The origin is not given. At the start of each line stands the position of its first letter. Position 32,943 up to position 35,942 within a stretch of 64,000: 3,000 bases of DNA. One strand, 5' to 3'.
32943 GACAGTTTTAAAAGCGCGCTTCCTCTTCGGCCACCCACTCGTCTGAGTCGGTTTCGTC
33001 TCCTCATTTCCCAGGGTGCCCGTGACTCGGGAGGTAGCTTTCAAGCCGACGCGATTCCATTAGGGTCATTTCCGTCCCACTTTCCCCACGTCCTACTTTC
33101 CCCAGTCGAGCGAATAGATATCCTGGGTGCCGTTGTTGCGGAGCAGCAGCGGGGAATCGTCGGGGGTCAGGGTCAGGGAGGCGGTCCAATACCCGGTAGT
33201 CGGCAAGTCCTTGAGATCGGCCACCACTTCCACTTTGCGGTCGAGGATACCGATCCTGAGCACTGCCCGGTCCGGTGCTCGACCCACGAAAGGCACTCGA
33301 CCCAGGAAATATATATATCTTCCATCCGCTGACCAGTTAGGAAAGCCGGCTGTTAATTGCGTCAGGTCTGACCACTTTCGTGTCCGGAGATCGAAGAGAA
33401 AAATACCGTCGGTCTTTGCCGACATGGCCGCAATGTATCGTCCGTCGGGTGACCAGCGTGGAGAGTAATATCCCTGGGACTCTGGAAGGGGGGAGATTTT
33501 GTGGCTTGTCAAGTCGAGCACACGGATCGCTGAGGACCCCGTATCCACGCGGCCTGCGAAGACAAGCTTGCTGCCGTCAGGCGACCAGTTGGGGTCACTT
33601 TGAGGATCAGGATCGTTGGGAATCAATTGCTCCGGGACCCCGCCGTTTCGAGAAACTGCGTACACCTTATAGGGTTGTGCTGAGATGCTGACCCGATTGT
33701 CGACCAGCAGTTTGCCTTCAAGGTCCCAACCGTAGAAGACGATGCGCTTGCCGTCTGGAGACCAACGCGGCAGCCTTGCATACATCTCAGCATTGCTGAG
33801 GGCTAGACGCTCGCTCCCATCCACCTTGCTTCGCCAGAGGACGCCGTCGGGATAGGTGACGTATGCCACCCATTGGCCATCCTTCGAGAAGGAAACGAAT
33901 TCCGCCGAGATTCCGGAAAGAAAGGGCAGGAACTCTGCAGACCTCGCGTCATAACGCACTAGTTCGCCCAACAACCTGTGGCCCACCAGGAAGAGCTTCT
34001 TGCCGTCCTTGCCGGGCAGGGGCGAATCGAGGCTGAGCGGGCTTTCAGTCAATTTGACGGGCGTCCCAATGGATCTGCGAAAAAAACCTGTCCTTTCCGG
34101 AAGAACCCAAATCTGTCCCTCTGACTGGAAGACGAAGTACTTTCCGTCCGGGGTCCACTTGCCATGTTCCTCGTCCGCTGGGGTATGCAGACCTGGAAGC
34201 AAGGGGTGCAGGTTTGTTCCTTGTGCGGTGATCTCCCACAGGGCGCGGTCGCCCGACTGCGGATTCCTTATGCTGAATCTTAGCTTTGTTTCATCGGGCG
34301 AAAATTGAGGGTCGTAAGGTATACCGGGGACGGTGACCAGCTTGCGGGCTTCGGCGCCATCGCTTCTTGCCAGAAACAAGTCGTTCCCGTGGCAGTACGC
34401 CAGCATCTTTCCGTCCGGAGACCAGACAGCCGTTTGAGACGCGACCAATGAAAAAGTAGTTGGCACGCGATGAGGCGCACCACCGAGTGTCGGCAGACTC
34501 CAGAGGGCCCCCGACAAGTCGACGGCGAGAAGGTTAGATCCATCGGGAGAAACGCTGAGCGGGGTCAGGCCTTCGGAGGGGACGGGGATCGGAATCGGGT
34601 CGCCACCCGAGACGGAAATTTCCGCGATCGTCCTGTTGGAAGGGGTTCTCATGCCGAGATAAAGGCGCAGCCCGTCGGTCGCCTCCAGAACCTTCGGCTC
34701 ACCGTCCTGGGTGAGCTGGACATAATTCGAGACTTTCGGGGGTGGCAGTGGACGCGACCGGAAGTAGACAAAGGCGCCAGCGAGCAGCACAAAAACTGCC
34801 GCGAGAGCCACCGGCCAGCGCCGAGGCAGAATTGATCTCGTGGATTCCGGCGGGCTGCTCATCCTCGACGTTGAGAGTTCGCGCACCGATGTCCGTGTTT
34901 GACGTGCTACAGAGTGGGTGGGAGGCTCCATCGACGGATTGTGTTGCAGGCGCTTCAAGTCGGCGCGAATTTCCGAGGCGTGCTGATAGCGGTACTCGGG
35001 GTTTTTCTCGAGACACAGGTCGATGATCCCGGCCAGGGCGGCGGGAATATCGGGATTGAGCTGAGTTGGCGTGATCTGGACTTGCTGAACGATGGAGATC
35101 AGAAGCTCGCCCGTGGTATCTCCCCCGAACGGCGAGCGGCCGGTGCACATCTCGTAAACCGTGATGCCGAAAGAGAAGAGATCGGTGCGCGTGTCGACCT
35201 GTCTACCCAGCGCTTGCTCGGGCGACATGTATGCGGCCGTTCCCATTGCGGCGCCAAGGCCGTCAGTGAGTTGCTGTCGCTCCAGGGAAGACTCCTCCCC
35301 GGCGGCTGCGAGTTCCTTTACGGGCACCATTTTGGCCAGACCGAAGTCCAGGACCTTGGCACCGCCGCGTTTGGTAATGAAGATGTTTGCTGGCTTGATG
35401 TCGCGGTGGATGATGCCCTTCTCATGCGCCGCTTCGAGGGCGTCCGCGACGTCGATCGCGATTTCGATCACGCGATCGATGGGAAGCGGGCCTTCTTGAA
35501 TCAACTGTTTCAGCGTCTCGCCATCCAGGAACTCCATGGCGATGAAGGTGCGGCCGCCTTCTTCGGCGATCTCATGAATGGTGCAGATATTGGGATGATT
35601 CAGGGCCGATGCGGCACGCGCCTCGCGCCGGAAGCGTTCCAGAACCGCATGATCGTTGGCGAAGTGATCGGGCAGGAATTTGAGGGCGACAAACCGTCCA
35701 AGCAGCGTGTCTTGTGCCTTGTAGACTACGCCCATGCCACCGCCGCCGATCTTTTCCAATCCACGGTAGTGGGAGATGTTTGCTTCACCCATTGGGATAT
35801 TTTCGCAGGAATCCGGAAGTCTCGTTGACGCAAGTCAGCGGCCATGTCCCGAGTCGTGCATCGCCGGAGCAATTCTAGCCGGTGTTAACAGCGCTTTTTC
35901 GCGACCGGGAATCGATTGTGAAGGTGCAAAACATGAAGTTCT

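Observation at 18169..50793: Recurrent 16-bp palindrome CTGTCR-N4-YGACAG upstream of about ten transcription units: a putative shared operator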

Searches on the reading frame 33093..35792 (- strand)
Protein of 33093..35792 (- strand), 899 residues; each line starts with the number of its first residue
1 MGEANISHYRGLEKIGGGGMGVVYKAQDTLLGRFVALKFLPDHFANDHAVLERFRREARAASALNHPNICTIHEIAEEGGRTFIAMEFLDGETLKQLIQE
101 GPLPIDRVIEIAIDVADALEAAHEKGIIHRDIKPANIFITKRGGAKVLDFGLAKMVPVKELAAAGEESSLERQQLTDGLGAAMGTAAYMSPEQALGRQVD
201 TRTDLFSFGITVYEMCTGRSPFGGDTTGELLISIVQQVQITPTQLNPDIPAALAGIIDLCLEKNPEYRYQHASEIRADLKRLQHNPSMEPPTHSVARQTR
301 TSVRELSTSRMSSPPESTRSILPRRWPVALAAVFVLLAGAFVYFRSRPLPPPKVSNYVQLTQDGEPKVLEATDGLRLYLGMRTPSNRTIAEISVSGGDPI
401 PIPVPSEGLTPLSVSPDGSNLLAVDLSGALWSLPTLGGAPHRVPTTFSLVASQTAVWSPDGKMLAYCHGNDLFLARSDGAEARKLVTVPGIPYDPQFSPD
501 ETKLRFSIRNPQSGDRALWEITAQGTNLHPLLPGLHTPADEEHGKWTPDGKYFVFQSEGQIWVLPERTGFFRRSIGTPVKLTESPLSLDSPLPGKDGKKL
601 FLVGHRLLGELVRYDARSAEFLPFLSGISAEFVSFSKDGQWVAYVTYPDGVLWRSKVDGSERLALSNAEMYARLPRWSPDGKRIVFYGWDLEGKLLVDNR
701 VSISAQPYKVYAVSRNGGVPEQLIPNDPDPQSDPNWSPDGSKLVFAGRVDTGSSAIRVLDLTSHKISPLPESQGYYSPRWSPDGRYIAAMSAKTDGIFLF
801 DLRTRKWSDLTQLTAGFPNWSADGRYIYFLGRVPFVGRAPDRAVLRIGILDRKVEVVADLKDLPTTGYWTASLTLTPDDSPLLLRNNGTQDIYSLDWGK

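Call 11: search_protein_families(library=pfam, proteins=[window:33093-35792:-], max_evalue=0.01)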
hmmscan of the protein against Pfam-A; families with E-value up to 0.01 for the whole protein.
window:33093-35792:- (899 aa): 10 families
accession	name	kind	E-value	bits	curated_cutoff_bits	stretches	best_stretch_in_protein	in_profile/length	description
PF00069.31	Pkinase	-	5.7e-48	164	31.7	1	10-270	2-253/263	Protein kinase domain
PF07714.23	PK_Tyr_Ser-Thr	-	6.8e-32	111.2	23.1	1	13-270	5-250/258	Protein tyrosine and serine/threonine kinase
PF07676.18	PD40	-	4.4e-29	100.2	20.9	2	673-687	12-26/38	WD40-like Beta Propeller Repeat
PF00930.27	DPPIV_N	-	2.2e-11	43.6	22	1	452-485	45-78/354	Dipeptidyl peptidase IV (DPP IV) N-terminal region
PF01636.29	APH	-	7.4e-08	32.9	23.2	1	115-155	154-199/239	Phosphotransferase enzyme family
PF25174.1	Beta-prop_THOC3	-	4.1e-07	29.7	305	1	735-814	53-129/272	THOC3 beta-propeller domain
PF03109.22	ABC1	-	5.2e-06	26.2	22.9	1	50-157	116-218/244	ABC1 atypical kinase-like domain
PF25460.1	Beta-prop_Aladin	-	0.00013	21.7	171.1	0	735-808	117-191/340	Aladin seven-bladed propeller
PF14531.12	Kinase-like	-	0.0011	18.8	25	1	123-228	162-257/289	Kinase-like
PF17667.7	Pkinase_fungal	-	0.0041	16.4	24.1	1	112-208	292-379/387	Fungal protein kinase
